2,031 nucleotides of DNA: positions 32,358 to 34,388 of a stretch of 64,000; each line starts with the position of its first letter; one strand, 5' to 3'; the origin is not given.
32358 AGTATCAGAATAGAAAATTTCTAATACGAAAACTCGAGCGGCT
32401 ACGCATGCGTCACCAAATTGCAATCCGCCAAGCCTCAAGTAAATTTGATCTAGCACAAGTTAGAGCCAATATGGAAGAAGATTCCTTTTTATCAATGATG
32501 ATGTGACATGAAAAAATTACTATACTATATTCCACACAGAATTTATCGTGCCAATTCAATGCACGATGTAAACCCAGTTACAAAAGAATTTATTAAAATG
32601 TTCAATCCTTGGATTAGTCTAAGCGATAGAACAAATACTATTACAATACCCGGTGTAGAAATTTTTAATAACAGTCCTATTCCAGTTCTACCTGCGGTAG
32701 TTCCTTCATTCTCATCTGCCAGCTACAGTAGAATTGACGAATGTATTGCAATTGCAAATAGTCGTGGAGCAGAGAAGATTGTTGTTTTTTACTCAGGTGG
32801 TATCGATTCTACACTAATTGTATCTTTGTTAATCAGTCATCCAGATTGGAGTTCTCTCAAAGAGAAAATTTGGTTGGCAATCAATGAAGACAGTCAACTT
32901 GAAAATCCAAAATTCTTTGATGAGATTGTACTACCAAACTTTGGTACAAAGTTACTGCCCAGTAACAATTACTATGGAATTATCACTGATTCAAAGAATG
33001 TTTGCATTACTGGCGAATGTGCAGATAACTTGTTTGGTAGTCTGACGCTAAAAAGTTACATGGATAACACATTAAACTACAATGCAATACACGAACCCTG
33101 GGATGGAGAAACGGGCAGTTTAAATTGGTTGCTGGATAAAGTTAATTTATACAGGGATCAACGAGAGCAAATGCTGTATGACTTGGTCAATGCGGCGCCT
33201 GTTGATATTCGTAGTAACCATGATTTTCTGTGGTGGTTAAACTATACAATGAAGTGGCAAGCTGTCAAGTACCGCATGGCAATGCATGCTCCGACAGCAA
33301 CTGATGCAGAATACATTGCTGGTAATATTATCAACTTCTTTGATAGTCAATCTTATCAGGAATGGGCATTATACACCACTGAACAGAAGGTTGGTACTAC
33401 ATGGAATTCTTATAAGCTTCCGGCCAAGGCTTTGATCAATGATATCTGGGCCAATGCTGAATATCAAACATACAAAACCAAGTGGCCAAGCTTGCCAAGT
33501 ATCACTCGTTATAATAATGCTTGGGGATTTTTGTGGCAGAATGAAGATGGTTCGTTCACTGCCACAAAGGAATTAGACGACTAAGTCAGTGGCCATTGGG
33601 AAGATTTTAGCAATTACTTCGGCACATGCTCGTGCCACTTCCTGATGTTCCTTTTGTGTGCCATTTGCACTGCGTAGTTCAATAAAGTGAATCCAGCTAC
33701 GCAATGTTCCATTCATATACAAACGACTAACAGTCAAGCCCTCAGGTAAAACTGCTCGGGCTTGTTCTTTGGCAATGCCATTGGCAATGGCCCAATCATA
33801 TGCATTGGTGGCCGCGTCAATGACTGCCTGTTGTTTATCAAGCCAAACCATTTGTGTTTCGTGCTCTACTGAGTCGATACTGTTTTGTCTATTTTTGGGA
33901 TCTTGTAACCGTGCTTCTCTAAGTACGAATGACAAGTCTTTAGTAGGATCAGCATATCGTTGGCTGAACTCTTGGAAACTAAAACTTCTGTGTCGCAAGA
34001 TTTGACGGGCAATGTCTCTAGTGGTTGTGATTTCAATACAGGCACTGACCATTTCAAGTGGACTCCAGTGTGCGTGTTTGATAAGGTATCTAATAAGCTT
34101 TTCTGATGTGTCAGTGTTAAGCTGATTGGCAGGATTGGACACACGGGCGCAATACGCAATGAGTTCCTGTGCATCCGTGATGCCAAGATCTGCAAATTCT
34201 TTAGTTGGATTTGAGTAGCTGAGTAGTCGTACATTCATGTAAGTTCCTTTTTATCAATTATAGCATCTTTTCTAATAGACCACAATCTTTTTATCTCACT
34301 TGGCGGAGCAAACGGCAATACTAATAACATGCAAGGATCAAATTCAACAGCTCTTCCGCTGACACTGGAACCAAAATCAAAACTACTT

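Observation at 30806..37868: Tailoring-enzyme cluster in pairs: 2 membrane di-iron desaturase/hydroxylases, 2 Fe/2OG oxygenases, 2 PP-loop ligases, 2 GNAT-like proteins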

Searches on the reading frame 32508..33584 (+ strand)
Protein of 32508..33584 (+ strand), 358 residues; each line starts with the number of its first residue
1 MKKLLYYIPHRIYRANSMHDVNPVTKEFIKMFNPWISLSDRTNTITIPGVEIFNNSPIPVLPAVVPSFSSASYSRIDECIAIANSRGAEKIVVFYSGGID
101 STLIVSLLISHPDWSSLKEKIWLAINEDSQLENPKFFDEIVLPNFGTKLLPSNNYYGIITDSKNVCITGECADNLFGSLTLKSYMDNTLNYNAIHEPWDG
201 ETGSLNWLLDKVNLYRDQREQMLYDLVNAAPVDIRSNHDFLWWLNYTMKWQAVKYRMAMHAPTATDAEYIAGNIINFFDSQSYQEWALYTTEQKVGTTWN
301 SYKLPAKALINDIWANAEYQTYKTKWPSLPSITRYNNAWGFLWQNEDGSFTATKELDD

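Call 3: search_protein_families(library=pfam, proteins=[window:32508-33584:+], max_evalue=0.1)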
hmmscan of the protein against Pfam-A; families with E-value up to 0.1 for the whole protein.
window:32508-33584:+ (358 aa): 1 family
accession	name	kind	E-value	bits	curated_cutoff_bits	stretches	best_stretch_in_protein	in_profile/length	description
PF00733.27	Asn_synthase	-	0.00014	22.1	21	0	86-110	15-39/354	Asparagine synthase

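Call 4: search_protein_families(library=phrogs, proteins=[window:32508-33584:+], max_evalue=0.01)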
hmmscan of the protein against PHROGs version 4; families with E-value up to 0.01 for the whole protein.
window:32508-33584:+ (358 aa): 1 family
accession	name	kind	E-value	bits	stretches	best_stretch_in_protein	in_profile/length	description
phrog_1550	-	moron, auxiliary metabolic gene and host takeover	0.0088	15.9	0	85-113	142-170/418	QueC-like queuosine biosynthesis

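Call 10: search_dna_similar(query=window:32508-33584:+, collection=phages, mode=protein, max_rows=30)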
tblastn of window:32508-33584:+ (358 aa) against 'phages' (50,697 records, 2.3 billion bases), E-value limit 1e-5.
Records with a match: 1; places in all: 1; records where one place covers at least 80% of the query: 0.
Best place of each record, by identity: <60% 1.
By first word of the organism name: Pseudomonas 1.
By host as written in the record: Pseudomonas syringae JD03 1.
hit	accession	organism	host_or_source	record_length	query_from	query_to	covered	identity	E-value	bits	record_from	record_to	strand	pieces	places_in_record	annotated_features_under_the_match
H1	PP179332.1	Pseudomonas phage Cygsa01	Pseudomonas syringae JD03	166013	47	320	77%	23.3%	2e-7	59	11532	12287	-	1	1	mnmA: tRNA-specific 2-thiouridylase MnmA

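Call 21: search_protein_families(library=ncbifam, proteins=[window:32508-33584:+], max_evalue=0.1)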
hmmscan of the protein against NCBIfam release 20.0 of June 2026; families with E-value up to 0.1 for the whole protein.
window:32508-33584:+ (358 aa): 4 families
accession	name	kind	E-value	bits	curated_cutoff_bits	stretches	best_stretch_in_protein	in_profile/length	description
TIGR01536.1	asn_synth_AEB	equivalog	0.007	15.4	267.1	0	88-110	252-274/517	asparagine synthase (glutamine-hydrolyzing)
TIGR00268.2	TIGR00268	equivalog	0.055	12.7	150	1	88-106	13-31/259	ATP-dependent sacrificial sulfur transferase LarE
NF053700.1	bfi2_fam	equivalog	0.063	12.7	350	1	31-105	193-270/294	Bf21 family immunity protein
NF010587.0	PRK13980.1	equivalog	0.092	11.9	255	0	84-108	27-51/267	NAD+ synthase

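Call 23: find_related_loci(query=window:32508-33584:+, collection=viral_contigs, flank=10000)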
Query window:32508-33584:+ (358 aa) in viral_contigs; peptide patterns used: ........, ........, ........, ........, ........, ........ (x = any residue, [..] = any of these).
22 stretches matched a pattern; 16 encode a relative of the query (tblastn E <= 1e-3); 15 distinct loci.
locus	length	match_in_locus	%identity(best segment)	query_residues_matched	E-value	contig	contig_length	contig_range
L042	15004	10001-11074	94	1-358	0e+0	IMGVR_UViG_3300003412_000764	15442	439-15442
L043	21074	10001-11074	94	1-358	0e+0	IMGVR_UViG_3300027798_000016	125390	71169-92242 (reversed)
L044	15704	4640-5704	85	1-358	0e+0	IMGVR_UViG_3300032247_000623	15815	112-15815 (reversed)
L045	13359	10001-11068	75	1-358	0e+0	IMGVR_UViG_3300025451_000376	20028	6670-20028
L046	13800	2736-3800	74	1-357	0e+0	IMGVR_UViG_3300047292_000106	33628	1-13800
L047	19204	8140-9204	74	1-357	0e+0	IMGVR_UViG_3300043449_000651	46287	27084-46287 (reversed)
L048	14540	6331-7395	75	1-357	0e+0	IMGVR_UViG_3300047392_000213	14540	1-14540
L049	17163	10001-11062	75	1-356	0e+0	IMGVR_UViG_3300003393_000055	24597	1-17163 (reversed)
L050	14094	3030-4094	74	1-357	0e+0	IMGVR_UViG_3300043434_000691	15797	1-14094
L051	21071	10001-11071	73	1-358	0e+0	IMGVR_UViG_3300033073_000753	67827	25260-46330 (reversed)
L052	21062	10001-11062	72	1-358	0e+0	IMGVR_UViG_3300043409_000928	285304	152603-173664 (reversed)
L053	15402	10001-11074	94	1-358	0e+0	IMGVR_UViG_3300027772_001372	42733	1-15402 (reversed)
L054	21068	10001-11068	75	1-358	0e+0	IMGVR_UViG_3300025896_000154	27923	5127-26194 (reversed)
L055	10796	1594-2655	71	1-358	2e-179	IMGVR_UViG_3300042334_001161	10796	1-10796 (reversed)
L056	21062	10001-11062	70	1-358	7e-179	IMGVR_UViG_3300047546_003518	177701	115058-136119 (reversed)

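Call 41: search_solved_structures(query=A4, max_evalue=10)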
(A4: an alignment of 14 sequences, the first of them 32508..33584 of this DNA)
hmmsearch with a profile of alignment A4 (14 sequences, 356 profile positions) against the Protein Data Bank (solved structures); distinct sequences matched with E-value up to 10: 3.
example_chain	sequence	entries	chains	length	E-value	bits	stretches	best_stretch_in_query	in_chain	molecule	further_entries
2vxo_A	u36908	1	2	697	0.33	12.9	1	73-110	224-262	GMP SYNTHASE [GLUTAMINE-HYDROLYZING]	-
1wy5_A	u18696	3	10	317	0.35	12.8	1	86-139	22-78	Hypothetical UPF0072 protein AQ_1887 | tRNA(Ile)-lysidine synthase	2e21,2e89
3p52_A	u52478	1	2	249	0.87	11.5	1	73-108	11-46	NH(3)-dependent NAD(+) synthetase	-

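Call 57: find_homologous_proteins(query=A4, max_evalue=0.001)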
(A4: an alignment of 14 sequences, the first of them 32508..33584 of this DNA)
Query A4 (14 sequences) (358 aa, profile of the alignment): 670 proteins with E <= 0.001 among 8000 candidates; the best 120 are listed.
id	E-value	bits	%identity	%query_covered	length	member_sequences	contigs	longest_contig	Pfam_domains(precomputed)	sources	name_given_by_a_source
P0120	2.2e-217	739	74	100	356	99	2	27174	-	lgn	-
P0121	3.7e-217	738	74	100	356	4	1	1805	-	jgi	jgi:hypothetical protein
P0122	1.2e-214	730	71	100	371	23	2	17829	-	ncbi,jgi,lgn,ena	jgi:hypothetical protein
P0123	2.3e-213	726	70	100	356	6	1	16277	-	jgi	-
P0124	1.8e-212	723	70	99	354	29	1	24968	PF00733.28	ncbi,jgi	jgi:hypothetical protein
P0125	3.3e-211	719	73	100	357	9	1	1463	-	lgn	-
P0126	3.9e-211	718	70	100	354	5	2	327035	-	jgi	jgi:hypothetical protein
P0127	1.1e-210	717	71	100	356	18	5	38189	-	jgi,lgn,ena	-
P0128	1.6e-210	716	75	100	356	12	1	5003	-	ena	-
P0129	2.0e-210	716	97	100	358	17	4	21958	-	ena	-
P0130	4.3e-210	715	73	100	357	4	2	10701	-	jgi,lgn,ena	jgi:hypothetical protein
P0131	6.9e-210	714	77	100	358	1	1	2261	-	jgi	jgi:asparagine synthetase B (glutamine-hydrolysing)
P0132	7.1e-209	711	73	100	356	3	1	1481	-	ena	-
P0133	9.2e-209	710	73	100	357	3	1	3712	-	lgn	-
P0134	1.9e-208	709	72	100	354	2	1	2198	-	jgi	jgi:hypothetical protein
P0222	2.5e-58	216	35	99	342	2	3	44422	PF00733.28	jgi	jgi:hypothetical protein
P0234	7.8e-49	184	30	98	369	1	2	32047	-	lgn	-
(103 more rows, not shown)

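Call 59: find_encoding_contigs(protein=P0222, flank=8000, max_places=1)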
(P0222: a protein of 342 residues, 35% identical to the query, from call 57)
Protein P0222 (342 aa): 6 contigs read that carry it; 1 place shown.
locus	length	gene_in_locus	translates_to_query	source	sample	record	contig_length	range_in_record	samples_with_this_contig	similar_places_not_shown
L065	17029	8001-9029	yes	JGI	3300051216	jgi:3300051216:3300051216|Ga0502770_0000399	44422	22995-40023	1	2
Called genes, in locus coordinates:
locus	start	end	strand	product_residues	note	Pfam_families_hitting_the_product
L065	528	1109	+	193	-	-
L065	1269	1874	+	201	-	PF00149:Metallophos (weak), PF12850:Metallophos_2 (weak)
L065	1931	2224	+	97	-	-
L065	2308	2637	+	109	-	PF07883:Cupin_2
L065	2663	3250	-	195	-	-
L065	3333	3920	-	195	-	-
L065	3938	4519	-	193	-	-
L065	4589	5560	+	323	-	-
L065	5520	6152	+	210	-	-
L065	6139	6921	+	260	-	PF00487:FA_desaturase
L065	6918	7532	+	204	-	-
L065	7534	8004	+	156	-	-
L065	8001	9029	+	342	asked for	PF00733:Asn_synthase (faint)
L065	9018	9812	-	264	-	PF05721:PhyH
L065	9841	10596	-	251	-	PF00487:FA_desaturase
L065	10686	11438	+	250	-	PF00487:FA_desaturase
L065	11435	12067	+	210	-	-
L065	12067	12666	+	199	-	-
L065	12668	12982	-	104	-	-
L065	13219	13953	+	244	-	PF13847:Methyltransf_31, PF13649:Methyltransf_25 (faint)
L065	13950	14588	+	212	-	PF13640:2OG-FeII_Oxy_3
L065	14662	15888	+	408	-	PF00534:Glycos_transf_1, PF13692:Glyco_trans_1_4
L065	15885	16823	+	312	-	PF13692:Glyco_trans_1_4, PF00534:Glycos_transf_1 (weak)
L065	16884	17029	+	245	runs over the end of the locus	-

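Call 60: find_encoding_contigs(protein=P0234, flank=8000, max_places=1)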
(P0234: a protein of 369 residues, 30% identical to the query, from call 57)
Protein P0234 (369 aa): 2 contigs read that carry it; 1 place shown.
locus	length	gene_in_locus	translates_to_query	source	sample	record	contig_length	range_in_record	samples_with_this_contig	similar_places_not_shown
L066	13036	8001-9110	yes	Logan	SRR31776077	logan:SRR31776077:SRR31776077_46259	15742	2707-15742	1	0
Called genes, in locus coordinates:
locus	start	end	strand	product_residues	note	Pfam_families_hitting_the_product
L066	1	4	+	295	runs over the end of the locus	PF23678:YqhI (weak), PF01738:DLH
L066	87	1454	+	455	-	PF20510:HgmA_N, PF04209:HgmA_C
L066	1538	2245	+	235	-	PF00702:Hydrolase, PF12710:HAD, PF13419:HAD_2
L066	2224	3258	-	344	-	PF13439:Glyco_transf_4, PF13579:Glyco_trans_4_4, PF00534:Glycos_transf_1, PF13692:Glyco_trans_1_4, PF20706:GT4-conflict (weak)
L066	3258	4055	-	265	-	PF00149:Metallophos, PF12850:Metallophos_2 (faint)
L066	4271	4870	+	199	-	PF27765:UCP032817-like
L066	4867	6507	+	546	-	PF00005:ABC_tran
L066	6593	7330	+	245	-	PF07883:Cupin_2 (faint), PF02311:AraC_binding (weak)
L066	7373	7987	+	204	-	-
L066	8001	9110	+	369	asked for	-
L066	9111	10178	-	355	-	PF00005:ABC_tran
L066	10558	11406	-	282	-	PF00528:BPD_transp_1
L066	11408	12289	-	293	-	PF00528:BPD_transp_1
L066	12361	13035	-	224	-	?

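Call 74: search_protein_families(library=pfam, proteins=[L065:7534-8004:+], max_evalue=0.05)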
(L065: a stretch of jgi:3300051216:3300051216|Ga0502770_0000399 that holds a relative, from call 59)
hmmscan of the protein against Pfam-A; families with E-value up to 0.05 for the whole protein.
L065:7534-8004:+ (156 aa): 1 family
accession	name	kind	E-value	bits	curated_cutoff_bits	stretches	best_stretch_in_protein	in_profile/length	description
PF06694.16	Plant_NMP1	-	0.01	15.4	25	1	68-107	196-235/318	Plant nuclear matrix protein 1 (NMP1)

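Call 112: get_annotated_region(hit=H1, flank=6000)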
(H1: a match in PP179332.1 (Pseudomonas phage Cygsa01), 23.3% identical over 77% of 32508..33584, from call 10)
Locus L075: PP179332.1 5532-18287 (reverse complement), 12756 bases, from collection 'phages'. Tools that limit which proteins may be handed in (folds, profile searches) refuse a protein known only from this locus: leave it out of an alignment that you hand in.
description: Pseudomonas phage Cygsa01, complete genome.
organism: Pseudomonas phage Cygsa01 (NCBI taxid 3138529)
taxonomy: Viruses
host: Pseudomonas syringae JD03; source: apricot soil; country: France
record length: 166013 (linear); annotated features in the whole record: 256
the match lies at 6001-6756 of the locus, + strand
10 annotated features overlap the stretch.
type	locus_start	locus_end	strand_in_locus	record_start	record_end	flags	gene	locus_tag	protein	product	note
CDS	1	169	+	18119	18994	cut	-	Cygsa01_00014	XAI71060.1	putative baseplate wedge subunit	gp7 [Dickeya phage Limestone]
CDS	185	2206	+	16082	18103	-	-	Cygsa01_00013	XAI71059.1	hypothetical protein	-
CDS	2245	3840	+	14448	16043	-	-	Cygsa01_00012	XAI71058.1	hypothetical protein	-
CDS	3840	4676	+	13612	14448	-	-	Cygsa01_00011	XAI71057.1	hypothetical protein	-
CDS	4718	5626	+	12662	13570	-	mnmA_2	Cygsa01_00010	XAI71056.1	tRNA-specific 2-thiouridylase MnmA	-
CDS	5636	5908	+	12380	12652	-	-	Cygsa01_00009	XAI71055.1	hypothetical protein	-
CDS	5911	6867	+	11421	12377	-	mnmA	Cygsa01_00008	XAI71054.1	tRNA-specific 2-thiouridylase MnmA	-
tRNA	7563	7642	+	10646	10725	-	-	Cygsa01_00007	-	tRNA-Ala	-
CDS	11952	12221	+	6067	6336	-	-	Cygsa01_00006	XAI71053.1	hypothetical protein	-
CDS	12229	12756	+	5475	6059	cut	-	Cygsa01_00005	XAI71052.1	hypothetical protein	-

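Call 128: search_protein_families(library=pfam, proteins=[L066:7373-7987:+], max_evalue=1)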
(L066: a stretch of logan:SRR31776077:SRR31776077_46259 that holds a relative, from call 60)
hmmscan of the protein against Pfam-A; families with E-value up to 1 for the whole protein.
L066:7373-7987:+ (204 aa): 0 families

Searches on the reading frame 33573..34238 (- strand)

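Call 3: search_protein_families(library=pfam, proteins=[window:33573-34238:-], max_evalue=0.1)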
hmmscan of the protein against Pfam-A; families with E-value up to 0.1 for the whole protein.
window:33573-34238:- (221 aa): 1 family
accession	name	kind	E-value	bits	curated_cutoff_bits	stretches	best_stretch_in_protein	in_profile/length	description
PF02511.20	Thy1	-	2.1e-45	155.3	24.8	1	21-214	6-190/191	Thymidylate synthase complementing protein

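Call 4: search_protein_families(library=phrogs, proteins=[window:33573-34238:-], max_evalue=0.01)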
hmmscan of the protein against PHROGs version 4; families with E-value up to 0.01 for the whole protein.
window:33573-34238:- (221 aa): 5 families
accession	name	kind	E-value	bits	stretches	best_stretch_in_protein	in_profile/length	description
phrog_85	-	DNA, RNA and nucleotide metabolism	2.5e-76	258.9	1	1-215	371-578/866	thymidylate synthase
phrog_10644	-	DNA, RNA and nucleotide metabolism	2.4e-47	162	1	68-215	3-149/160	thymidylate synthase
phrog_22708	-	DNA, RNA and nucleotide metabolism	3.3e-13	50.6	1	21-97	38-125/242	thymidylate synthase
phrog_28804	-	DNA, RNA and nucleotide metabolism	5.9e-07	30.8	1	141-216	8-81/91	thymidylate synthase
phrog_35637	-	DNA, RNA and nucleotide metabolism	0.0021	18.1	0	134-203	190-258/366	thymidylate synthase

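Call 21: search_protein_families(library=ncbifam, proteins=[window:33573-34238:-], max_evalue=0.1)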
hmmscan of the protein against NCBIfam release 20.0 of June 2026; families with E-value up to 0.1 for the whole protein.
window:33573-34238:- (221 aa): 1 family
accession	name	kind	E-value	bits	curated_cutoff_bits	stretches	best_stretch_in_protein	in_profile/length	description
TIGR02170.1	thyX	equivalog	8.4e-48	162.7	87.9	1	4-216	3-207/211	FAD-dependent thymidylate synthase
